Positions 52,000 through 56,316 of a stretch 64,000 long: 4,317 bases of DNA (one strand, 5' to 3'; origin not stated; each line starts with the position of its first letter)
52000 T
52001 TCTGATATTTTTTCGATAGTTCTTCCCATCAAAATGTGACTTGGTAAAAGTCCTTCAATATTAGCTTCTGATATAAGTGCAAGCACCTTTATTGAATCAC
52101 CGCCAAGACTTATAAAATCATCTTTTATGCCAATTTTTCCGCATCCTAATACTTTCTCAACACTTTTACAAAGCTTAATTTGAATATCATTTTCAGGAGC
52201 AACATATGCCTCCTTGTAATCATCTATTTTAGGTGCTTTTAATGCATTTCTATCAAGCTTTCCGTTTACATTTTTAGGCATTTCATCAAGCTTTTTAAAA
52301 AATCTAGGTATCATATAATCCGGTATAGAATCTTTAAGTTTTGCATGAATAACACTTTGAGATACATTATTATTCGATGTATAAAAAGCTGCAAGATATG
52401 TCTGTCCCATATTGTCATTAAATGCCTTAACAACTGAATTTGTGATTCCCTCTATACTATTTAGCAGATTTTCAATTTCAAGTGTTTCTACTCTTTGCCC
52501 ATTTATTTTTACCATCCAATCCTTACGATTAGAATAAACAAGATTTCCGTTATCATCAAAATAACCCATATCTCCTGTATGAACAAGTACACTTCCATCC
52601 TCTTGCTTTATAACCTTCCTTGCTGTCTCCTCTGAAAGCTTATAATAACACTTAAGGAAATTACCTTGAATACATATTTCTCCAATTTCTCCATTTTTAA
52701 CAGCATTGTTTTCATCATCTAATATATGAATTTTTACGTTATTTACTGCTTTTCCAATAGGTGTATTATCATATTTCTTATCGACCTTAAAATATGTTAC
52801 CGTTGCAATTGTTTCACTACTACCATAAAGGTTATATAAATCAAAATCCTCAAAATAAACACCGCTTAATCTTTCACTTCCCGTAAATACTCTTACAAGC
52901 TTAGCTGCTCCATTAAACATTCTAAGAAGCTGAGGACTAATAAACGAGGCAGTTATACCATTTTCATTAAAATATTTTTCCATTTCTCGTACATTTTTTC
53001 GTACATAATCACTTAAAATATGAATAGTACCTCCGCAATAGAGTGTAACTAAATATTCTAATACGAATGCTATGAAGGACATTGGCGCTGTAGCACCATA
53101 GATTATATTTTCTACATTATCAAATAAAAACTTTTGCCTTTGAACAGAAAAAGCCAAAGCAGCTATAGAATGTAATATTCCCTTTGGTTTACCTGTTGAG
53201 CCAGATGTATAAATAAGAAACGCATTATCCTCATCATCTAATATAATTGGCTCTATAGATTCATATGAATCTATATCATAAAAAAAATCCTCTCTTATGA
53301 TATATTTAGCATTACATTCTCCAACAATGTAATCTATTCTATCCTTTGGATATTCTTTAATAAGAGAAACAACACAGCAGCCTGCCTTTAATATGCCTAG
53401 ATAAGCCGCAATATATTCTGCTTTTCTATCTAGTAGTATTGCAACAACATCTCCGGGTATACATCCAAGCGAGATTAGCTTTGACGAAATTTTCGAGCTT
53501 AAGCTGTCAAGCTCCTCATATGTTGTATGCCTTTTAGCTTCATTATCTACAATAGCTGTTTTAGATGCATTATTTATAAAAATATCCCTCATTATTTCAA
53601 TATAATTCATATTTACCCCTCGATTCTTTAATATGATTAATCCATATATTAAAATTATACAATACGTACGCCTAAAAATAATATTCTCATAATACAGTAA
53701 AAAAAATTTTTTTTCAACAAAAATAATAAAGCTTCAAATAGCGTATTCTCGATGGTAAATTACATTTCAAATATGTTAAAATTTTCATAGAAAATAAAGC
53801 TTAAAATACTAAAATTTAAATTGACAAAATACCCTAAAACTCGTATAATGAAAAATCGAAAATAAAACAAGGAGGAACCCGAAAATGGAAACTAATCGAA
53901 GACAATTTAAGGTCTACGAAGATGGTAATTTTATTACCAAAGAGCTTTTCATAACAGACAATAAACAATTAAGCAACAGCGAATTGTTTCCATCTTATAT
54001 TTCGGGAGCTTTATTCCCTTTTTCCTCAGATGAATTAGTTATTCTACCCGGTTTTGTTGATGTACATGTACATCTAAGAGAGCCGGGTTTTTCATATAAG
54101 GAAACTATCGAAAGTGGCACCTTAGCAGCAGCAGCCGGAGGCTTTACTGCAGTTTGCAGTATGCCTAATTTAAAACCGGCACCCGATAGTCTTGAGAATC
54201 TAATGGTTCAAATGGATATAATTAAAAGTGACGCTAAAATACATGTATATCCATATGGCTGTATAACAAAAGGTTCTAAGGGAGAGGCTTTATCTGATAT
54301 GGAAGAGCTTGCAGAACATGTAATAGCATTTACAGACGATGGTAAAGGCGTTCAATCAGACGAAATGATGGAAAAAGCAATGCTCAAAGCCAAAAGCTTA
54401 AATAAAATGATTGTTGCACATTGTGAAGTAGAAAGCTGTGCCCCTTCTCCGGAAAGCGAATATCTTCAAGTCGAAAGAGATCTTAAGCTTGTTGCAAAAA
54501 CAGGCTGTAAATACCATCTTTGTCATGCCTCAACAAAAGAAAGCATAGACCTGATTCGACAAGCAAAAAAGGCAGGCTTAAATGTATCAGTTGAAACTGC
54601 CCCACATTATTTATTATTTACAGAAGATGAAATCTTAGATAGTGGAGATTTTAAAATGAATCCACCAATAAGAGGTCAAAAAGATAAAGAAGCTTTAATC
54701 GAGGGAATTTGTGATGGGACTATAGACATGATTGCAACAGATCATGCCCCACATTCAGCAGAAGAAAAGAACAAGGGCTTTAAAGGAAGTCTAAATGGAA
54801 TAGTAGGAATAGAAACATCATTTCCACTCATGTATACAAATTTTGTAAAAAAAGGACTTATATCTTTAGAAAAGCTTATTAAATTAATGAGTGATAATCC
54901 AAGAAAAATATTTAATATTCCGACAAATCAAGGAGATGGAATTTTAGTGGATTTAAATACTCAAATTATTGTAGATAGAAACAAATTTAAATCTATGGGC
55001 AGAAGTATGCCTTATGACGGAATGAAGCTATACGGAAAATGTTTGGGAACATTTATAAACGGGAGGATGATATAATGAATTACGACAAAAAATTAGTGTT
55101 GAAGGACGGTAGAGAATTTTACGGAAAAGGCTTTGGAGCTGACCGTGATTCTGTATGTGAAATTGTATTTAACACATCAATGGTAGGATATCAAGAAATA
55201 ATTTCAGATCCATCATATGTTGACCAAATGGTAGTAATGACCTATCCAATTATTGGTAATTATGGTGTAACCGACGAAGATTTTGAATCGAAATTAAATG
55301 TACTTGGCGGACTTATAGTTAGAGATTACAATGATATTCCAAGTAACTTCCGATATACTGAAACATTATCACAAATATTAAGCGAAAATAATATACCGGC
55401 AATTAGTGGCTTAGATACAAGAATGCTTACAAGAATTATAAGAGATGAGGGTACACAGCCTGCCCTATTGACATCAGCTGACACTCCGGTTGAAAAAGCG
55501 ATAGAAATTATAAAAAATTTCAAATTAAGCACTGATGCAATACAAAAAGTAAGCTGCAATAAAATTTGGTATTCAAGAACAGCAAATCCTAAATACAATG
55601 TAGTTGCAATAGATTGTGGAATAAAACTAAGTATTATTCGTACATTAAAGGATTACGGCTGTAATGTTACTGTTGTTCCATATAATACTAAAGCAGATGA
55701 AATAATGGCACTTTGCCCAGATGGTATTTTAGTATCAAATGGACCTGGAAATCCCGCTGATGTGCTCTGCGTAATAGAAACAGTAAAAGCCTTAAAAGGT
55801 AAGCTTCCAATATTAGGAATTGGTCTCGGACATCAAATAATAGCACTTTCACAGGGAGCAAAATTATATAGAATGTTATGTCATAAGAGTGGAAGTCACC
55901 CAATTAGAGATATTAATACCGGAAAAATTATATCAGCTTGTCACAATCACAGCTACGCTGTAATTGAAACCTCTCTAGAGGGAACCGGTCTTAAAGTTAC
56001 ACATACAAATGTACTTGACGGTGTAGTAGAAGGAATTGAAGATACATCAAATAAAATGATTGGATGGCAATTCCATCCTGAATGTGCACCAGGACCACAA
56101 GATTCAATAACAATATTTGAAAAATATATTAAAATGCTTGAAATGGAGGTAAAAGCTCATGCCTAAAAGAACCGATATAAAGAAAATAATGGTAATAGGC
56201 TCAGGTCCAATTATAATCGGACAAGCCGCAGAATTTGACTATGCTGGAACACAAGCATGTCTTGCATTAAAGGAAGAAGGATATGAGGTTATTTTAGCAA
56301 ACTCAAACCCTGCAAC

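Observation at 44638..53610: Stand-alone trimodular NRPS ending in a reductase domain, predicting a peptide aldehyde or alcohol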

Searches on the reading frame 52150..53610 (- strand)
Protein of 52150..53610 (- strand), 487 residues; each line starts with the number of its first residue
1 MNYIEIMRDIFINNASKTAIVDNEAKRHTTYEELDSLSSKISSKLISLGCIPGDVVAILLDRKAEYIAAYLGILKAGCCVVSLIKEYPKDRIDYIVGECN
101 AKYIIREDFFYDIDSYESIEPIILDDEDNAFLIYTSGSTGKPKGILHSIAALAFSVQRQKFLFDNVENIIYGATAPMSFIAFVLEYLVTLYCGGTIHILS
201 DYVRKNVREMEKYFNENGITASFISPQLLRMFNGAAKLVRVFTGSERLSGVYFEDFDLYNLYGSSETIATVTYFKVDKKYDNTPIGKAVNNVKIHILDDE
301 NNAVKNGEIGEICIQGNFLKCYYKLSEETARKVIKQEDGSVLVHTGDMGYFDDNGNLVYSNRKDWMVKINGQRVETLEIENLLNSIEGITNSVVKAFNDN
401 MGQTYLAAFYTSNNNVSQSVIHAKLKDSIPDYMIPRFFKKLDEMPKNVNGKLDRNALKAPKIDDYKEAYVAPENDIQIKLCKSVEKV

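Call 16: search_solved_structures(query=window:52225-53610:-, max_evalue=1e-10)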
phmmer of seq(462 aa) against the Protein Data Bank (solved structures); distinct sequences matched with E-value up to 1e-10: 177 (the best 60 are shown).
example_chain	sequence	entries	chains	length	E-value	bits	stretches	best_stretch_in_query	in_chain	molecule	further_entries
6mfy_A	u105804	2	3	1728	1.2e-96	327.6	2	19-457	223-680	Linear gramicidin synthase subunit A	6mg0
9be3_A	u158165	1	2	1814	1.5e-96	327.3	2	19-457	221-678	Linear gramicidin synthase subunit A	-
9be4_A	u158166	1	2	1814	1.5e-96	327.3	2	19-457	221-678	Linear gramicidin synthase subunit A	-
6mfz_A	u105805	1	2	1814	1.6e-96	327.3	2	19-457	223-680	Linear gramicidin synthase subunit A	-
9meh_A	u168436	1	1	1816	1.6e-96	327.3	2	19-457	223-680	Linear gramicidin synthase subunit A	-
8xjz_C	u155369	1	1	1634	1.1e-59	205.8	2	18-457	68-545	Peptide synthetase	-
9bfd_A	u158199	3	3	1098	1.1e-53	186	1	26-461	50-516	Tyrocidine synthase 1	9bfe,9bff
5es6_A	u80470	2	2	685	1.4e-52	182.4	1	19-457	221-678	Linear gramicidin synthase subunit A | Linear gramicidin synthetase subunit A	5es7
6ulz_A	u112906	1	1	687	1.4e-52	182.4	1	19-457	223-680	Linear gramicidin synthase subunit A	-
5es5_A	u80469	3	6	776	2.2e-52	181.7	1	19-457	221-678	Linear gramicidin synthetase subunit A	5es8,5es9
6mfx_A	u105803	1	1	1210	7.7e-52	180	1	19-457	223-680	Linear gramicidin synthase subunit A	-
6mfw_A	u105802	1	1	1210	8.7e-52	179.8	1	19-457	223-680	Linear gramicidin synthase subunit A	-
1amu_A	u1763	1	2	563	3.5e-51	177.8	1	23-460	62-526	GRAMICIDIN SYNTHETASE 1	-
7ly7_A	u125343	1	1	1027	1.2e-46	162.9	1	9-461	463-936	BmdB, Bacillamide NRPS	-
7ly4_E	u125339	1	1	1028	1.2e-46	162.8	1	9-461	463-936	BmdB, bacillamide NRPS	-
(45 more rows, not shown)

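Call 72: search_protein_families(library=ncbifam, proteins=[window:52150-53610:-], max_evalue=1e-20)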
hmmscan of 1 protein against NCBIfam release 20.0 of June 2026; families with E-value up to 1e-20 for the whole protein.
window:52150-53610:- (487 aa): 64 families (the best 25 are shown)
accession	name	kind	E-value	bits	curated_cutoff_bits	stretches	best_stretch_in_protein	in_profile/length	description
TIGR01733.1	AA-adenyl-dom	subfamily_domain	2.3e-70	237.5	317.4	1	30-394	1-409/409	amino acid adenylation domain-containing protein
NF047350.1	aureusi_NRPS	equivalog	1.5e-65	221.1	2500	1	26-486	436-919/2373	aureusimine non-ribosomal peptide synthetase AusA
NF004282.0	PRK05691.1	subfamily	1.4e-62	210.4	4090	1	13-480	1143-1643/4334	non-ribosomal peptide synthase/polyketide synthase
NF004837.0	PRK06187.1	subfamily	1.1e-59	202.1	476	1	124-462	167-523/531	long-chain-fatty-acid--CoA ligase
NF041803.1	NRPS_SolG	exception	2.9e-58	197.3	2200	1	122-481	705-1095/1163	solanimycin non-ribosomal peptide synthetase SolG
NF003417.0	PRK04813.1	subfamily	8.6e-57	192.8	476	1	14-458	14-500/505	D-alanine--poly(phosphoribitol) ligase subunit DltA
TIGR01734.1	D-ala-DACP-lig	equivalog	1.8e-53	181.8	559.85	1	124-458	139-499/504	D-alanine--poly(phosphoribitol) ligase subunit DltA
TIGR03098.1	ligase_PEP_1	hypoth_equivalog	2.9e-51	174.5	592.35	1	125-459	161-516/517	acyl-CoA ligase (AMP-forming), exosortase A system-associated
NF052269.1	Staph_lig_FadD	equivalog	8.8e-44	149.7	650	1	116-459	139-491/499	long-chain-fatty-acid--CoA ligase FadD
NF006182.0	PRK08316.1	subfamily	9.2e-42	143.2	663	1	122-458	166-514/523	fatty acyl-CoA synthetase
TIGR01923.1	menE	equivalog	2.1e-40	138.9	330.15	1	30-457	1-442/442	o-succinylbenzoate--CoA ligase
NF038078.1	NRPS_MxcG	equivalog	2.9e-40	137.5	2300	1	19-475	472-974/1442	myxochelin non-ribosomal peptide synthetase MxcG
NF009071.0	PRK12406.1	subfamily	3.1e-39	134.8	701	1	259-464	301-505/510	acyl-CoA synthetase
NF005702.0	PRK07514.1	subfamily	3.6e-39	134.5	558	1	118-462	148-501/506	malonyl-CoA synthase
NF005947.1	PRK08008.1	equivalog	4.2e-39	134.5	651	1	257-458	315-518/518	crotonobetaine/carnitine-CoA ligase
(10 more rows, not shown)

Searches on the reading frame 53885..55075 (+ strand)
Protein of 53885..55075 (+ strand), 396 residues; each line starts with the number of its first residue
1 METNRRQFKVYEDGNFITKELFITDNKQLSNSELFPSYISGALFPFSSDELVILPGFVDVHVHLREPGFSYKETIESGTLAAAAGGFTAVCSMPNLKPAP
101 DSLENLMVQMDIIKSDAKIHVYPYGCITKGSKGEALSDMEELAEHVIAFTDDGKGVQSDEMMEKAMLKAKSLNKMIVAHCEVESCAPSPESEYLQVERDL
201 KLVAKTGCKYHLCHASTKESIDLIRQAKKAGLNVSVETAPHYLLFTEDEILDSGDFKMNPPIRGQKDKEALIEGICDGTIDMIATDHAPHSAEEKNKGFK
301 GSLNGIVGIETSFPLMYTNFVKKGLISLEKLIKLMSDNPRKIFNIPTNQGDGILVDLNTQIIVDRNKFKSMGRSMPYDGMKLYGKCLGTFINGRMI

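Call 7: search_protein_families(library=ncbifam, proteins=[window:53885-55075:+], max_evalue=0.00001)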
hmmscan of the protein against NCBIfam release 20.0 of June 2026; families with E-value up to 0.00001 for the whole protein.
window:53885-55075:+ (396 aa): 31 families (the best 25 are shown)
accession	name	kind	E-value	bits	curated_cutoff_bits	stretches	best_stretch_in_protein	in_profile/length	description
NF006837.0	PRK09357.1-2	equivalog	3e-129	431.3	575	2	191-395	209-420/428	dihydroorotase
TIGR00857.1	pyrC_multi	subfamily_domain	2.9e-102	342.7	279.05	1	50-395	34-407/412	dihydroorotase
NF006845.0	PRK09357.2-6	equivalog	3.1e-91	306.2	728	2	191-396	210-424/428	dihydroorotase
NF006844.0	PRK09357.2-5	equivalog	3.1e-84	283.4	701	1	48-396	48-419/422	dihydroorotase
NF006843.0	PRK09357.2-4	equivalog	4.1e-83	279.6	786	1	52-395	50-418/431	dihydroorotase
NF006836.0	PRK09357.1-1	equivalog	5.2e-83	279.1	538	2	196-395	214-422/432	dihydroorotase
NF006839.0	PRK09357.1-4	equivalog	1.4e-80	271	576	2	185-396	201-419/422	dihydroorotase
NF006841.0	PRK09357.2-2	equivalog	3.9e-80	269.6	640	2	190-395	203-415/421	dihydroorotase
NF006842.0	PRK09357.2-3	equivalog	7.9e-79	265.3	695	2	205-395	237-436/440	dihydroorotase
NF006558.0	PRK09059.1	equivalog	8.3e-65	219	645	2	190-395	214-425/430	dihydroorotase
NF002668.0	PRK02382.1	equivalog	1e-63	215.6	452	1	50-381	43-396/436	dihydroorotase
NF006559.0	PRK09060.1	equivalog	6.6e-59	199.4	482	2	184-395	204-420/444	dihydroorotase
TIGR03178.1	allantoinase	equivalog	1.6e-58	198.6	357.85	1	49-396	45-424/441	allantoinase AllB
NF003271.0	PRK04250.1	equivalog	5.2e-58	196.6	405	1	49-395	45-386/407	dihydroorotase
NF005614.0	PRK07369.1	equivalog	1e-56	192.6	456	2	194-390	214-417/419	dihydroorotase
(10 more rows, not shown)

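Call 55: find_related_loci(query=window:53885-55075:+, collection=metagenome_contigs, flank=10000)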
Query window:53885-55075:+ (396 aa) in metagenome_contigs; peptide patterns used: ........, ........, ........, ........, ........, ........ (x = any residue, [..] = any of these).
116 stretches matched a pattern; 7 encode a relative of the query (tblastn E <= 1e-3); 7 distinct loci.
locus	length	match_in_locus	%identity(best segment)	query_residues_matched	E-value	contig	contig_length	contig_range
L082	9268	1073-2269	73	2-396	0e+0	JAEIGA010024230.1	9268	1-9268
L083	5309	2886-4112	67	5-396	0e+0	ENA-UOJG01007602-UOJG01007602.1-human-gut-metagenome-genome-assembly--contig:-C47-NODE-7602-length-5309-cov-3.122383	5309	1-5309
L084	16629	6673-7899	67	5-396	0e+0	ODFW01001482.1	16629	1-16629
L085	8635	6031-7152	54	46-396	3e-135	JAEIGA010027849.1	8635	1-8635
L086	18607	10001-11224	50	10-396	4e-129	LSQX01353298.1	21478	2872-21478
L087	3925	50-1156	51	46-396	6e-124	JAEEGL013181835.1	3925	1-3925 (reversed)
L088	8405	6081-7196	50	45-396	8e-119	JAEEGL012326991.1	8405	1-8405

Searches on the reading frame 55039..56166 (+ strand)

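Call 7: search_protein_families(library=ncbifam, proteins=[window:55039-56166:+], max_evalue=0.00001)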
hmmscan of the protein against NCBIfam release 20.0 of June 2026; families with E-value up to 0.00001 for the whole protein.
window:55039-56166:+ (375 aa): 20 families
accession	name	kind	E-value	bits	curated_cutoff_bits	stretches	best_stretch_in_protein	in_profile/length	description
TIGR01368.1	CPSaseIIsmall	equivalog_domain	2e-119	398.8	307.35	1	18-367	2-359/361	glutamine-hydrolyzing carbamoyl-phosphate synthase small subunit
NF009475.0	PRK12838.1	equivalog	1e-118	396.4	221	1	17-370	3-356/359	carbamoyl phosphate synthase small subunit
NF011201.0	PRK14607.1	equivalog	9.6e-20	70.7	670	1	212-368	29-190/534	bifunctional anthranilate synthase component II/anthranilate phosphoribosyltransferase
TIGR00566.1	trpG_papA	subfamily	1.4e-16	60.9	121.05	1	199-349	15-176/192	glutamine amidotransferase of anthranilate synthase or aminodeoxychorismate synthase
TIGR00888.1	guaA_Nterm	equivalog_domain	1.6e-14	53.7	172.15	1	198-365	13-182/188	glutamine-hydrolyzing GMP synthase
NF001975.0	PRK00758.1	equivalog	3.4e-14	52.9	198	1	198-367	16-182/185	GMP synthase subunit A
NF004169.0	PRK05637.1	equivalog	4.2e-14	52.6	332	1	206-274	25-93/210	anthranilate synthase component II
NF010081.0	PRK13566.1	equivalog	4.8e-14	51.5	645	1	187-349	530-700/729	anthranilate synthase component I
TIGR01823.1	PabB-fungal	equivalog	2.1e-13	49.5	442.55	1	199-367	24-204/742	aminodeoxychorismate synthase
NF005849.0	PRK07765.1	equivalog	3.4e-13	49.4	308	1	222-349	42-175/219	aminodeoxychorismate/anthranilate synthase component II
NF005799.0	PRK07649.1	equivalog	6e-12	45.5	327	1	218-351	35-173/195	aminodeoxychorismate/anthranilate synthase component II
NF007073.0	PRK09522.1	equivalog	8e-12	44.8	738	1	203-350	21-174/531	bifunctional anthranilate synthase glutamate amidotransferase component TrpG/anthranilate phosphoribosyltransferase TrpD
NF006462.0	PRK08857.1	equivalog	1.2e-11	44.6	345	1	205-350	21-177/193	aminodeoxychorismate/anthranilate synthase component II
NF005946.0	PRK08007.1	equivalog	2.5e-11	43.4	332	1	207-350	23-172/187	aminodeoxychorismate synthase component 2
NF005271.0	PRK06774.1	equivalog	8.9e-11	41.5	340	1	207-350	23-176/191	aminodeoxychorismate synthase component II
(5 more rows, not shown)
